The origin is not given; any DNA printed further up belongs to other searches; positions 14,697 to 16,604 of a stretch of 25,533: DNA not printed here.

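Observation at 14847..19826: LysR-controlled organosulfur module: CoA-transferase, desulfinase-type Acd and a ThDP enzyme, translationally coupled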

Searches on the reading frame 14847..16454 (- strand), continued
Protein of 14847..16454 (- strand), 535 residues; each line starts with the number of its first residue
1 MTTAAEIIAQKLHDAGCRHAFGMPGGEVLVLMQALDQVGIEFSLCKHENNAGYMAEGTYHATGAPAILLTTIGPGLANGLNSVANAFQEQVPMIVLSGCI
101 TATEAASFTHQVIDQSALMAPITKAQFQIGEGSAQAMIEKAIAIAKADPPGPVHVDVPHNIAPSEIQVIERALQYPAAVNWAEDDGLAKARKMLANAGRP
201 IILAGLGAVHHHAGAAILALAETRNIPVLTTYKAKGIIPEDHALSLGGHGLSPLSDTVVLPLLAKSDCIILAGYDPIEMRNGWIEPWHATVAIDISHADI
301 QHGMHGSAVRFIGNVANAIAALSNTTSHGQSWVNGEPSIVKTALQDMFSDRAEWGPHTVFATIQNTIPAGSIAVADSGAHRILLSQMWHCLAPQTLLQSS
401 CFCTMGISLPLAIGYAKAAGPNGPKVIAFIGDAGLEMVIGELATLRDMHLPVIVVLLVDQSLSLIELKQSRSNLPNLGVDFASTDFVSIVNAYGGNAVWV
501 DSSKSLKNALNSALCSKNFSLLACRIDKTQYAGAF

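Call 73: fold_search(model_id=the predicted structure, library=pdb)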
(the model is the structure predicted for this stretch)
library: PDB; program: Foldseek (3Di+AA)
matches with E <= 10: 1359; with E <= 0.001: 584
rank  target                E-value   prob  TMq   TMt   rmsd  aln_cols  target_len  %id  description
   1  4rji_A                1.0e-42  1.00  0.89  0.89   3.0       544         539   25  Acetolactate synthase from Bacillus subtilis bound to ThDP - crystal form I (released 2014-10-22)
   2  4rjk_D                1.9e-42  1.00  0.89  0.87   2.9       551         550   25  Acetolactate synthase from Bacillus subtilis bound to LThDP - crystal form II (released 2014-10-22)
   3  4rjj_B                3.6e-42  1.00  0.90  0.87   3.1       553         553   24  Acetolactate synthase from Bacillus subtilis bound to ThDP - crystal form II (released 2014-10-22)
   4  4rjk_H                7.2e-42  1.00  0.90  0.88   3.0       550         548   25  Acetolactate synthase from Bacillus subtilis bound to LThDP - crystal form II (released 2014-10-22)
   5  8x3x_A                1.3e-41  1.00  0.83  0.84   4.8       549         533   24  ThDP-dependent HKA synthase (released 2024-11-20)
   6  4rjj_E                2.6e-41  1.00  0.90  0.87   3.0       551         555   24  Acetolactate synthase from Bacillus subtilis bound to ThDP - crystal form II (released 2014-10-22)
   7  2iht_B                2.6e-41  1.00  0.85  0.81   3.7       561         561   25  Carboxyethylarginine synthase from Streptomyces clavuligerus: SeMet structure (released 2007-09-18)
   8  9zgl_D                2.8e-41  1.00  0.90  0.89   2.7       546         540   25  Ancestrally reconstructed acetolactate synthase - Ancestor N259 with bound ThDP and magnesium. (released 2025-12-17)
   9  2iht_A                2.9e-41  1.00  0.86  0.82   3.7       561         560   24  Carboxyethylarginine synthase from Streptomyces clavuligerus: SeMet structure (released 2007-09-18)
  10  4rjj_F                3.1e-41  1.00  0.91  0.88   2.9       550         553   24  Acetolactate synthase from Bacillus subtilis bound to ThDP - crystal form II (released 2014-10-22)
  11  24pi_A                4.1e-41  1.00  0.89  0.87   2.9       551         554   24  Ancestrally reconstructed acetolactate synthase - Ancestor N1774 with bound ThDP and magnesium. (released 2026-03-25)
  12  4rjj_G                4.9e-41  1.00  0.90  0.87   3.0       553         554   24  Acetolactate synthase from Bacillus subtilis bound to ThDP - crystal form II (released 2014-10-22)
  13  4rji_C                5.5e-41  1.00  0.90  0.87   2.9       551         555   24  Acetolactate synthase from Bacillus subtilis bound to ThDP - crystal form I (released 2014-10-22)
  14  9zgl_B                7.3e-41  1.00  0.90  0.89   2.7       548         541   25  Ancestrally reconstructed acetolactate synthase - Ancestor N259 with bound ThDP and magnesium. (released 2025-12-17)
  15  2ihu_B                7.7e-41  1.00  0.86  0.83   3.6       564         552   25  Carboxyethylarginine synthase from Streptomyces clavuligerus: putative reaction intermediate complex (released 2007-11-27)
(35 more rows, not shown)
